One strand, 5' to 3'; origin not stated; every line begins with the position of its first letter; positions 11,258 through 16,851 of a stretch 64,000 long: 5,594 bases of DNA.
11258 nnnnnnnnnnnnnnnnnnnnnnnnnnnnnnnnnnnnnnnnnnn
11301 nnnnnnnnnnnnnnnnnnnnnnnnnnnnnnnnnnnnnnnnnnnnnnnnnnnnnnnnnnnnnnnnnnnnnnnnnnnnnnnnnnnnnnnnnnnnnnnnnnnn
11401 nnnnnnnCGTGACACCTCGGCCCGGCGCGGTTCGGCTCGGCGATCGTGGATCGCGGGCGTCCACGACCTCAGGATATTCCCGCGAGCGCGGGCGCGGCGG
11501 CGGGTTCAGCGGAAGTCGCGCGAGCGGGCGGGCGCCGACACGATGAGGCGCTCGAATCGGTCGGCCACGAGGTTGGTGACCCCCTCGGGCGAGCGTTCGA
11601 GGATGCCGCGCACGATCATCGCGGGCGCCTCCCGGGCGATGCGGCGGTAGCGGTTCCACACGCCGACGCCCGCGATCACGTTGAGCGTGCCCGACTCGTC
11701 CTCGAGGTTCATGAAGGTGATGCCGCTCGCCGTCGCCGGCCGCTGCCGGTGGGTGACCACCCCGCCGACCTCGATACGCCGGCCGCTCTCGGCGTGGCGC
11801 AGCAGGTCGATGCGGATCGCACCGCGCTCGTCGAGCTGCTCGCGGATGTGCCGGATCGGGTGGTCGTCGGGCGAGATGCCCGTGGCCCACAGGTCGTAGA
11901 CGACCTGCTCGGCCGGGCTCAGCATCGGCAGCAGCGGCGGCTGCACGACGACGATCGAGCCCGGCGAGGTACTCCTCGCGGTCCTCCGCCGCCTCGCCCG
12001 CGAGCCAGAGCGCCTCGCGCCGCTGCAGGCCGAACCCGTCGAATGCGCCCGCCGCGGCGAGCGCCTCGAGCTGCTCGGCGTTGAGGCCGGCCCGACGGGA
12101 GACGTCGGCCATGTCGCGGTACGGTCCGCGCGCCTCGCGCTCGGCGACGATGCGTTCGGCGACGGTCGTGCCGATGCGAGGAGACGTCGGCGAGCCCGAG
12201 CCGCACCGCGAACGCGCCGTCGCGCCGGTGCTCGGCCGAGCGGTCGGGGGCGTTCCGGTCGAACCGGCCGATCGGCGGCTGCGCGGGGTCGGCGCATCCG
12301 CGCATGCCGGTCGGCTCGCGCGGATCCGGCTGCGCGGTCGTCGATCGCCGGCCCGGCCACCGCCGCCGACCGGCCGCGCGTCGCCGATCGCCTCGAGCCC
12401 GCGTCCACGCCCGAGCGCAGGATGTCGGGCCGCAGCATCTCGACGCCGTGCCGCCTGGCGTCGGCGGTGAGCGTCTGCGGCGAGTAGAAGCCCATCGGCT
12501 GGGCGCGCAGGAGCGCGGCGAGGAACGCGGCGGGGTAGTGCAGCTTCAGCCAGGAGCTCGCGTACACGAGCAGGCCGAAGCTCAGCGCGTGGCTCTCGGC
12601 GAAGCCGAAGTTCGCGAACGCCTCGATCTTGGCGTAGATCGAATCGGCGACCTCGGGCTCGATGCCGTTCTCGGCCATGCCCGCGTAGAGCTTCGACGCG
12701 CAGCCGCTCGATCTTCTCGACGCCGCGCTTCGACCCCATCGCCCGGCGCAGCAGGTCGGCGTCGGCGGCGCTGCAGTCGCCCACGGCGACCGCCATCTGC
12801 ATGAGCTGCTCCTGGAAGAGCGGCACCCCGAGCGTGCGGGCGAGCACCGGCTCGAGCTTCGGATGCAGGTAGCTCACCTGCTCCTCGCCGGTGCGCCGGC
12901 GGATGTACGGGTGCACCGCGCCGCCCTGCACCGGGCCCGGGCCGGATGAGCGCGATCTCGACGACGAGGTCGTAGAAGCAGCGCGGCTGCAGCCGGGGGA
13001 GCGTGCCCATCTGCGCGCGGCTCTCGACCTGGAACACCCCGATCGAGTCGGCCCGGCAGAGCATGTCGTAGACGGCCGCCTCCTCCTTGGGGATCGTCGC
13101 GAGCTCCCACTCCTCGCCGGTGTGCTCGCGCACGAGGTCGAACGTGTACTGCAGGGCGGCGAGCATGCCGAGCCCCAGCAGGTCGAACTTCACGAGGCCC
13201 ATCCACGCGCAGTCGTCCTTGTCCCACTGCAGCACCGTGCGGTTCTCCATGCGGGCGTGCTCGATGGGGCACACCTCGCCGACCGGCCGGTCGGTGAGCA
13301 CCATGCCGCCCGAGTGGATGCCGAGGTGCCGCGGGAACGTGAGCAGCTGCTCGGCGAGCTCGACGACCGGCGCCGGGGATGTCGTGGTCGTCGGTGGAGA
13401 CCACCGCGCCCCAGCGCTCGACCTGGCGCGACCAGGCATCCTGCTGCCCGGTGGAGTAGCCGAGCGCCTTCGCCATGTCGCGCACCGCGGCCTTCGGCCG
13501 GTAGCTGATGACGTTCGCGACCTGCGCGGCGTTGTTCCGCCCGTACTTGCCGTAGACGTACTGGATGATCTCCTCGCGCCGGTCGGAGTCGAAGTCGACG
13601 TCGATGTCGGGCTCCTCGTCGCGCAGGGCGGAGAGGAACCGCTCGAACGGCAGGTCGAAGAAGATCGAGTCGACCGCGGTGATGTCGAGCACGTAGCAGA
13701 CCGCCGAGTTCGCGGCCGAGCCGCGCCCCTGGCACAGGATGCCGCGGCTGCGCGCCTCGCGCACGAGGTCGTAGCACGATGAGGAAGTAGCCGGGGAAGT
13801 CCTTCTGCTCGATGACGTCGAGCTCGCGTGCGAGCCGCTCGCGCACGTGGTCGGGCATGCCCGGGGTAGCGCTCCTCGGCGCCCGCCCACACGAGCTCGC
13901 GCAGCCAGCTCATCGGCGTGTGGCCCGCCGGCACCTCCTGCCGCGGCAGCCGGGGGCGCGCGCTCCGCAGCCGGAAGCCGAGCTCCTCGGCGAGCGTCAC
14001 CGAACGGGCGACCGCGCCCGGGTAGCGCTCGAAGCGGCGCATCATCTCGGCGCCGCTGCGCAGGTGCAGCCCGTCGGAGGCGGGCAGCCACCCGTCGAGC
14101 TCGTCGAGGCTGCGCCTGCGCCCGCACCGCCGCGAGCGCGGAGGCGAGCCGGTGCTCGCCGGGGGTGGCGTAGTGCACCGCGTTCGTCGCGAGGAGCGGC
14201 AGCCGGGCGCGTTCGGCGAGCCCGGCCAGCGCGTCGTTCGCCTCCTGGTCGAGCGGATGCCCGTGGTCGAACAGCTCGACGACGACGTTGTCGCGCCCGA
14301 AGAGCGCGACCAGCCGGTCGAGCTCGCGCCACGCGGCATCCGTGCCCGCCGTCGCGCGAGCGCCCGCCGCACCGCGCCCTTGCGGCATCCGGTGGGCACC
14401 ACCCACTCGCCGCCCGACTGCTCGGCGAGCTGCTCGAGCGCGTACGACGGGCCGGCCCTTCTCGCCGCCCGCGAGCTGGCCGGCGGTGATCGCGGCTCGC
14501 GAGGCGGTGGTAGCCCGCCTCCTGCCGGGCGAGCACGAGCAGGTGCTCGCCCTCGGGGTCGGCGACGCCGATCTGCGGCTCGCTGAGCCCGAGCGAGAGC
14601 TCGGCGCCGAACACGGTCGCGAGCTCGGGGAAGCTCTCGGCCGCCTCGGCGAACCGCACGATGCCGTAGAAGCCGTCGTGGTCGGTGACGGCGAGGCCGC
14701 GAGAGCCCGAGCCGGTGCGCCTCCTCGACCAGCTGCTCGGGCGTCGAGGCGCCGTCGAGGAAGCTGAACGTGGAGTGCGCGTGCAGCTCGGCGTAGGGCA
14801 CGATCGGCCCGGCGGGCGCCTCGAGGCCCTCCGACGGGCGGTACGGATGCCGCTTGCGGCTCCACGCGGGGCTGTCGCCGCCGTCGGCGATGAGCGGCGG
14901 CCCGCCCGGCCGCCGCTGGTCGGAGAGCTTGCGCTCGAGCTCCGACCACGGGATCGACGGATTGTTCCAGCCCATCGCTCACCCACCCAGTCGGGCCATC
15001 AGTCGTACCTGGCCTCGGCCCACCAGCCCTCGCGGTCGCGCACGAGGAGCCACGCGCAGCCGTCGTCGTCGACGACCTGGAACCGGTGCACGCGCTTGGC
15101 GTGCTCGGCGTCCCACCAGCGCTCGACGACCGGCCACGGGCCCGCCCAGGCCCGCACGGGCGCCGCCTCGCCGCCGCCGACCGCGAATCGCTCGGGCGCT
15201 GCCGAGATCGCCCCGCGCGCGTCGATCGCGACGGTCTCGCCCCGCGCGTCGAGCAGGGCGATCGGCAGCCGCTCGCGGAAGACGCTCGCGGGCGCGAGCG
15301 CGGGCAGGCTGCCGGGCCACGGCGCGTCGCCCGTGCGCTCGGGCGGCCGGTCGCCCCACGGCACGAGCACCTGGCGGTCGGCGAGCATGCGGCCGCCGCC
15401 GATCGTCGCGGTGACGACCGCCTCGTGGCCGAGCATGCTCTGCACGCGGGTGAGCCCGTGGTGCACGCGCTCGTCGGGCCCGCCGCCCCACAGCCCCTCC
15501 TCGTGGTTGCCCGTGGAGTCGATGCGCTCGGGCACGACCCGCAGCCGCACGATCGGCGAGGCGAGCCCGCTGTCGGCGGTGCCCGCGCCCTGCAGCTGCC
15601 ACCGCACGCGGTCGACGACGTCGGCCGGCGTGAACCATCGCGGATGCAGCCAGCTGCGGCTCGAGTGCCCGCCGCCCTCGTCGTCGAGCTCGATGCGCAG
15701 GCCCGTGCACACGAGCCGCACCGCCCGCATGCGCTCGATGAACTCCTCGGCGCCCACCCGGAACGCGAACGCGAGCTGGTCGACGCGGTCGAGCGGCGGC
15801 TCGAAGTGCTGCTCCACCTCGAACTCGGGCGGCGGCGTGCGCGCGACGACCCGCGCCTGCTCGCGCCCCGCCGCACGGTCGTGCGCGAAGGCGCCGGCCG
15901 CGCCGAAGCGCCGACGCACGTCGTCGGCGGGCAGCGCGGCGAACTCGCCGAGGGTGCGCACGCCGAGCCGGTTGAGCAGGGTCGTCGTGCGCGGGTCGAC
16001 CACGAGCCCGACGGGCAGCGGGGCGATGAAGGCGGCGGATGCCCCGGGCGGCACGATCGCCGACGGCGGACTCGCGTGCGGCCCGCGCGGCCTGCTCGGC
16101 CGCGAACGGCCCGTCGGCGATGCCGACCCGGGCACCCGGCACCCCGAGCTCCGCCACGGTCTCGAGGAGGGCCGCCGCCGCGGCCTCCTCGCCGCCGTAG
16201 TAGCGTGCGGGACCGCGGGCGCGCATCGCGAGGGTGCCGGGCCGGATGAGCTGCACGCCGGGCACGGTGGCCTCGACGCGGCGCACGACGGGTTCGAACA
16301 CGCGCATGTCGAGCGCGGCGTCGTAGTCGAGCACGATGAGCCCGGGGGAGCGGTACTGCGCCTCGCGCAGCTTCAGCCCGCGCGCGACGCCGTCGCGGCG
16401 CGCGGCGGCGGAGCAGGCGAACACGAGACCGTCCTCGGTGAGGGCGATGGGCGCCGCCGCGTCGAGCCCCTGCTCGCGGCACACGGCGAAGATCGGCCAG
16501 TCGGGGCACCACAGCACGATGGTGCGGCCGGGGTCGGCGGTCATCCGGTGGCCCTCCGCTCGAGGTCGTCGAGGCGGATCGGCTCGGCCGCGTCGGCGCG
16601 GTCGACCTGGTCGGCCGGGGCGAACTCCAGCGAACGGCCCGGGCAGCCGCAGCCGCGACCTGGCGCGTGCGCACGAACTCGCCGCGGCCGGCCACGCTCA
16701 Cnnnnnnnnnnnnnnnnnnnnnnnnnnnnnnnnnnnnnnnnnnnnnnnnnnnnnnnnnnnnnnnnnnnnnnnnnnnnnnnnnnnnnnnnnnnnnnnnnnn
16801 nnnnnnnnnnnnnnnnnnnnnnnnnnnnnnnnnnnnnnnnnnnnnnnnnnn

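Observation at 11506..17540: SOS mutasome cassette imuA'-imuB-dnaE2 with a perfect LexA box, immediately beside tRNA-Leu(GAG)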

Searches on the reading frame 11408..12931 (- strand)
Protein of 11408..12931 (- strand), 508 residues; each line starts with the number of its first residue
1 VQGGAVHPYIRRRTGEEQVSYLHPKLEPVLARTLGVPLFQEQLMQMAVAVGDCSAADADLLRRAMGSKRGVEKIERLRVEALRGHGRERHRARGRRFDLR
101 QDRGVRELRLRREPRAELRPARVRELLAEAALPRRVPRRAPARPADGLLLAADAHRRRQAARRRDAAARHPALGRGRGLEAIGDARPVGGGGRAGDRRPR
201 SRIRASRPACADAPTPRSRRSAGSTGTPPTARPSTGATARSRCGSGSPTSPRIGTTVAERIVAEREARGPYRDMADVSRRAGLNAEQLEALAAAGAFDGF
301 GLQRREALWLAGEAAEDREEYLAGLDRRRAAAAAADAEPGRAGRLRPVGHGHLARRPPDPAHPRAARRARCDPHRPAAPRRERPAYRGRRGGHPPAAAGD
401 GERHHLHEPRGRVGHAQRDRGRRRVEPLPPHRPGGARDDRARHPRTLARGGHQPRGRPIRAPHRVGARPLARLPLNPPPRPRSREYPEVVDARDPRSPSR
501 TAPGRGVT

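Call 10: search_protein_families(library=ncbifam, proteins=[window:11408-12931:-], max_evalue=0.001)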
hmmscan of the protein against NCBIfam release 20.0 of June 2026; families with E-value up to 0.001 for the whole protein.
window:11408-12931:- (508 aa): 10 families
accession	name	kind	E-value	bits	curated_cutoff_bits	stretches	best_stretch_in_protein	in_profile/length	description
NF004225.0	PRK05672.1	subfamily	3.2e-50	171.1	939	2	1-83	627-709/1047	error-prone DNA polymerase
NF004226.0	PRK05673.1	equivalog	2.1e-27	95.5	1002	2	1-77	641-716/1146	DNA polymerase III subunit alpha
TIGR00594.1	polc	superfamily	7.2e-26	90.5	434.35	2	2-80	640-717/1022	DNA polymerase III subunit alpha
NF005298.0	PRK06826.1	equivalog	3.1e-22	78.2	1260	2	6-84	637-714/1151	DNA polymerase III subunit alpha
NF005617.0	PRK07374.1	equivalog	1.2e-18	66.5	1653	1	3-80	653-729/1170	DNA polymerase III subunit alpha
NF005582.0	PRK07279.1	equivalog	7.5e-15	54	1279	1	8-90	579-660/1033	DNA polymerase III subunit alpha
NF005377.0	PRK06920.1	equivalog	8.7e-15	53.6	1806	1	8-69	625-686/1108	DNA polymerase III subunit alpha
NF007079.0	PRK09532.1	equivalog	1.4e-13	50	1525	1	4-78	671-744/876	DNA polymerase III subunit alpha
NF005516.0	PRK07135.1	equivalog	4.2e-11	41.7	1084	1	7-84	576-652/974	DNA polymerase III DnaE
NF004550.0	PRK05898.1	equivalog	1.8e-09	36.4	1182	1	6-70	571-635/971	DNA polymerase III subunit alpha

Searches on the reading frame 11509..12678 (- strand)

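Call 10: search_protein_families(library=ncbifam, proteins=[window:11509-12678:-], max_evalue=0.001)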
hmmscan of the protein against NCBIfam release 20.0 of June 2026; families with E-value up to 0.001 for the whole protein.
window:11509-12678:- (390 aa): 10 families
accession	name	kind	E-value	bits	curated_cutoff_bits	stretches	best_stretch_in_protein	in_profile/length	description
NF004225.0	PRK05672.1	subfamily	9.6e-89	298.7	939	2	239-390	894-1047/1047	error-prone DNA polymerase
NF004226.0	PRK05673.1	equivalog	2.7e-25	88.5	1002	2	1-91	724-814/1146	DNA polymerase III subunit alpha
NF005298.0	PRK06826.1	equivalog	6.1e-21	73.9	1260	2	3-91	725-813/1151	DNA polymerase III subunit alpha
TIGR00594.1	polc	superfamily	1.1e-18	66.8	434.35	1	2-92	723-813/1022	DNA polymerase III subunit alpha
NF005617.0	PRK07374.1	equivalog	4.7e-14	51.3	1653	1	2-95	735-828/1170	DNA polymerase III subunit alpha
NF005516.0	PRK07135.1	equivalog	6.2e-13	47.8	1084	1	3-90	655-742/974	DNA polymerase III DnaE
NF005377.0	PRK06920.1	equivalog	3.4e-12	45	1806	1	4-94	704-794/1108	DNA polymerase III subunit alpha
NF005582.0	PRK07279.1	equivalog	2.8e-09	35.6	1279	1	3-60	657-714/1033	DNA polymerase III subunit alpha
NF005616.0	PRK07373.1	equivalog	6.8e-09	34.8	646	1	22-92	34-104/449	DNA polymerase III subunit alpha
NF004550.0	PRK05898.1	equivalog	2.7e-07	29.2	1182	1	9-86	657-734/971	DNA polymerase III subunit alpha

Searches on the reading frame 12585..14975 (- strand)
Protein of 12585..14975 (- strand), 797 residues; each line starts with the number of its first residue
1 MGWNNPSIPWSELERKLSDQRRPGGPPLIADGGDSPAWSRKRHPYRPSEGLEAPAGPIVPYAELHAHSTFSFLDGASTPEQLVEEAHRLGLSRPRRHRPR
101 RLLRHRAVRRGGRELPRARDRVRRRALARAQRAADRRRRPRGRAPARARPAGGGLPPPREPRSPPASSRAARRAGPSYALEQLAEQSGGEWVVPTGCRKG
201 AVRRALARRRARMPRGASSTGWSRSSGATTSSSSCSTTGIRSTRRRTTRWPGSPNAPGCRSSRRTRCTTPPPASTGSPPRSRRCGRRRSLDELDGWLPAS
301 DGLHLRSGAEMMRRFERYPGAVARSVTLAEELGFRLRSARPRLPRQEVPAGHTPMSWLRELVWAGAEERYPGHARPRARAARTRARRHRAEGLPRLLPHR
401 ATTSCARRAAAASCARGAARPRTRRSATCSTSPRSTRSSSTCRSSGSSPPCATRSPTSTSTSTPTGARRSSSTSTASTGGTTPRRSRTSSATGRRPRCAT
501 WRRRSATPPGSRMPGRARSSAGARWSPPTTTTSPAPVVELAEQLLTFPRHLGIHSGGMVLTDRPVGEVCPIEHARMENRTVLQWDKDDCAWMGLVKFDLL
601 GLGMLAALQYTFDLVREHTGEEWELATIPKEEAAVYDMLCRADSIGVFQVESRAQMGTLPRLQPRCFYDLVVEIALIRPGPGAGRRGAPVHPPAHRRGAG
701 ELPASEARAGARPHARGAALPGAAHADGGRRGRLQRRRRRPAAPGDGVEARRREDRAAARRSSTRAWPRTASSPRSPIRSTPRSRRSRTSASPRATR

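Call 10: search_protein_families(library=ncbifam, proteins=[window:12585-14975:-], max_evalue=0.001)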
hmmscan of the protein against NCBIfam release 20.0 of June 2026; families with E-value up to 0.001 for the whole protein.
window:12585-14975:- (797 aa): 10 families
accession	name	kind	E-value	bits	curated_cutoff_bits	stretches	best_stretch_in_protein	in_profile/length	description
NF004225.0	PRK05672.1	subfamily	9.1e-123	411.3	939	3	530-699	475-641/1047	error-prone DNA polymerase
NF004226.0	PRK05673.1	equivalog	2.1e-47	161.7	1002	2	536-681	495-640/1146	DNA polymerase III subunit alpha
TIGR00594.1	polc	superfamily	9.2e-43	146.4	434.35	2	536-681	492-638/1022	DNA polymerase III subunit alpha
NF005298.0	PRK06826.1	equivalog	3.4e-41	140.9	1260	2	537-681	491-633/1151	DNA polymerase III subunit alpha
NF005377.0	PRK06920.1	equivalog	5.7e-28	97.3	1806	1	537-681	476-619/1108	DNA polymerase III subunit alpha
NF005617.0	PRK07374.1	equivalog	1.9e-25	89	1653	1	538-681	508-650/1170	DNA polymerase III subunit alpha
NF004550.0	PRK05898.1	equivalog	4.3e-24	84.8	1182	1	537-681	424-567/971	DNA polymerase III subunit alpha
NF007079.0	PRK09532.1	equivalog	1.3e-18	66.6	1525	1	549-681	517-667/876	DNA polymerase III subunit alpha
NF005582.0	PRK07279.1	equivalog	2.2e-17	62.4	1279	1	538-681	432-573/1033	DNA polymerase III subunit alpha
NF005516.0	PRK07135.1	equivalog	2.8e-16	58.9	1084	1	538-681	427-571/974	DNA polymerase III DnaE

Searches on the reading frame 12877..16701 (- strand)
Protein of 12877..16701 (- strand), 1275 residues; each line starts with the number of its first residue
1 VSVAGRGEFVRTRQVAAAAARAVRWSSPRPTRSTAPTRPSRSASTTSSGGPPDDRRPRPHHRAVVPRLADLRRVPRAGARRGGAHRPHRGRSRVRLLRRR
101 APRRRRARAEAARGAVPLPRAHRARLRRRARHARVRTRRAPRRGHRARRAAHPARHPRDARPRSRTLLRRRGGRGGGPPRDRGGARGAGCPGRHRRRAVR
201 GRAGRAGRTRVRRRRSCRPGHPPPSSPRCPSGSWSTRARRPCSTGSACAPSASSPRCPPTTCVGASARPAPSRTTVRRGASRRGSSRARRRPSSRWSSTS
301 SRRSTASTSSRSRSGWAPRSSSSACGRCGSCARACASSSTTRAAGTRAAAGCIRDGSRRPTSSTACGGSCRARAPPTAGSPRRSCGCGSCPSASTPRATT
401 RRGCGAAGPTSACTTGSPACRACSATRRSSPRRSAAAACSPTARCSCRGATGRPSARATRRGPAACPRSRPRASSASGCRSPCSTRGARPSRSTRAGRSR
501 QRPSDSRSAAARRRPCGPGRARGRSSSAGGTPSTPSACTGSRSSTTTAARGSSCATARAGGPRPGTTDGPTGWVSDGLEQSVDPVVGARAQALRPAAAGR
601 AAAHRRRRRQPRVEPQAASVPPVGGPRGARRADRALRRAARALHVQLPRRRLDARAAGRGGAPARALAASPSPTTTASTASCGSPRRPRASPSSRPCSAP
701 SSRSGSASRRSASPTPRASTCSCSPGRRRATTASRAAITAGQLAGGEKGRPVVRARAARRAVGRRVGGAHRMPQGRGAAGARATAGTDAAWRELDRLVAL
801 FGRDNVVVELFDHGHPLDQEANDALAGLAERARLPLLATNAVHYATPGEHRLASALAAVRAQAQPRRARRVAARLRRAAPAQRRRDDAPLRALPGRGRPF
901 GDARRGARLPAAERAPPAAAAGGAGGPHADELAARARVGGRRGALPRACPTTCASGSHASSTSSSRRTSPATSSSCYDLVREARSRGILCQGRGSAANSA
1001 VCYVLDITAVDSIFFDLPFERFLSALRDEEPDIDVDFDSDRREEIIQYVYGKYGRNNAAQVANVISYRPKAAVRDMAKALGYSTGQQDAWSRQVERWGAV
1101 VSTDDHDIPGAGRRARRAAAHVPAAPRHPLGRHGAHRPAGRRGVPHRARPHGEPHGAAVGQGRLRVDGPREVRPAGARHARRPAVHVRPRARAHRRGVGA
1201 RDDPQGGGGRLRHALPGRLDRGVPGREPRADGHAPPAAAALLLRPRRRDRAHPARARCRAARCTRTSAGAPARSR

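Call 10: search_protein_families(library=ncbifam, proteins=[window:12877-16701:-], max_evalue=0.001)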
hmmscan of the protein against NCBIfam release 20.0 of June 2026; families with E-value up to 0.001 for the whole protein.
window:12877-16701:- (1275 aa): 11 families
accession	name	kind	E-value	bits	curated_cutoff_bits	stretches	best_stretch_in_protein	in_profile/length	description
NF004225.0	PRK05672.1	subfamily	3.8e-78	263.6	939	2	977-1133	337-499/1047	error-prone DNA polymerase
NF004226.0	PRK05673.1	equivalog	1.1e-40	139.4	1002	2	978-1094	348-465/1146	DNA polymerase III subunit alpha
NF005298.0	PRK06826.1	equivalog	2.3e-37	128.3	1260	2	977-1094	342-460/1151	DNA polymerase III subunit alpha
TIGR00594.1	polc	superfamily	1e-35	123.2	434.35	2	978-1092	345-460/1022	DNA polymerase III subunit alpha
NF005377.0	PRK06920.1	equivalog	1.3e-27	96.1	1806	1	977-1094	327-445/1108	DNA polymerase III subunit alpha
NF005516.0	PRK07135.1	equivalog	1.5e-27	96.2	1084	1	977-1095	277-396/974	DNA polymerase III DnaE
NF004550.0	PRK05898.1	equivalog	8e-26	90.5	1182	1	977-1089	278-391/971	DNA polymerase III subunit alpha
NF005617.0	PRK07374.1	equivalog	9.6e-26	90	1653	1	977-1089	353-466/1170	DNA polymerase III subunit alpha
NF005582.0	PRK07279.1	equivalog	2.8e-25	88.6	1279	1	977-1096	284-404/1033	DNA polymerase III subunit alpha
NF007079.0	PRK09532.1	equivalog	6.3e-24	84.2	1525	1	977-1090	351-465/876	DNA polymerase III subunit alpha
NF001688.0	PRK00448.1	equivalog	6.9e-05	20.6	873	0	1016-1062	957-1003/1445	PolC-type DNA polymerase III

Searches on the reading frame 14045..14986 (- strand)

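Call 10: search_protein_families(library=ncbifam, proteins=[window:14045-14986:-], max_evalue=0.001)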
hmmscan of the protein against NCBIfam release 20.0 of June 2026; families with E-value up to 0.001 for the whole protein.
window:14045-14986:- (314 aa): 3 families
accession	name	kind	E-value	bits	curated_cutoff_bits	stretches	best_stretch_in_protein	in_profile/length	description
NF004225.0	PRK05672.1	subfamily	4.7e-14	51.4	939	1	89-166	30-99/1047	error-prone DNA polymerase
NF005298.0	PRK06826.1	equivalog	0.00022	19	1260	1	91-162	31-103/1151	DNA polymerase III subunit alpha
NF004226.0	PRK05673.1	equivalog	0.00028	18.9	1002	1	94-163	35-103/1146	DNA polymerase III subunit alpha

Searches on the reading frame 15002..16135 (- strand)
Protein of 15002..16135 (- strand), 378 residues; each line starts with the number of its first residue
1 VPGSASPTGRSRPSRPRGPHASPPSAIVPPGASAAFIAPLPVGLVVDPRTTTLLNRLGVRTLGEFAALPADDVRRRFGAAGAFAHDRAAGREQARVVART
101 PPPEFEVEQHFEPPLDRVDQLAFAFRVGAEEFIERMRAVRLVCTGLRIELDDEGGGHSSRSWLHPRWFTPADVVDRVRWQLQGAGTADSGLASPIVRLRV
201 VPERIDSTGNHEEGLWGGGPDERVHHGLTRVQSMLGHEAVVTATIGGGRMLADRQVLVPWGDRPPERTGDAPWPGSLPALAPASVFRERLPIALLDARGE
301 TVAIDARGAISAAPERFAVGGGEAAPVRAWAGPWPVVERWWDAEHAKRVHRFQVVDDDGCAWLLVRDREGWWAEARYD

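Call 10: search_protein_families(library=ncbifam, proteins=[window:15002-16135:-], max_evalue=0.001)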
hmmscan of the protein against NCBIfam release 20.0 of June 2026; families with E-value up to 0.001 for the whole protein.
window:15002-16135:- (378 aa): 4 families
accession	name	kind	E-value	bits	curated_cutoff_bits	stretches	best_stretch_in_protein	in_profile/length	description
NF002882.0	PRK03348.1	equivalog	7.1e-10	38.2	389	1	26-139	166-282/461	DNA polymerase IV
NF002677.0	PRK02406.1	equivalog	6.2e-06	25.5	256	1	27-138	167-280/357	DNA polymerase IV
NF002848.0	PRK03103.1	subfamily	1.1e-05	24.2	381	1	39-116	181-260/410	DNA polymerase IV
NF002751.0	PRK02794.1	equivalog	1.2e-05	24.4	371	1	32-150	203-323/425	DNA polymerase IV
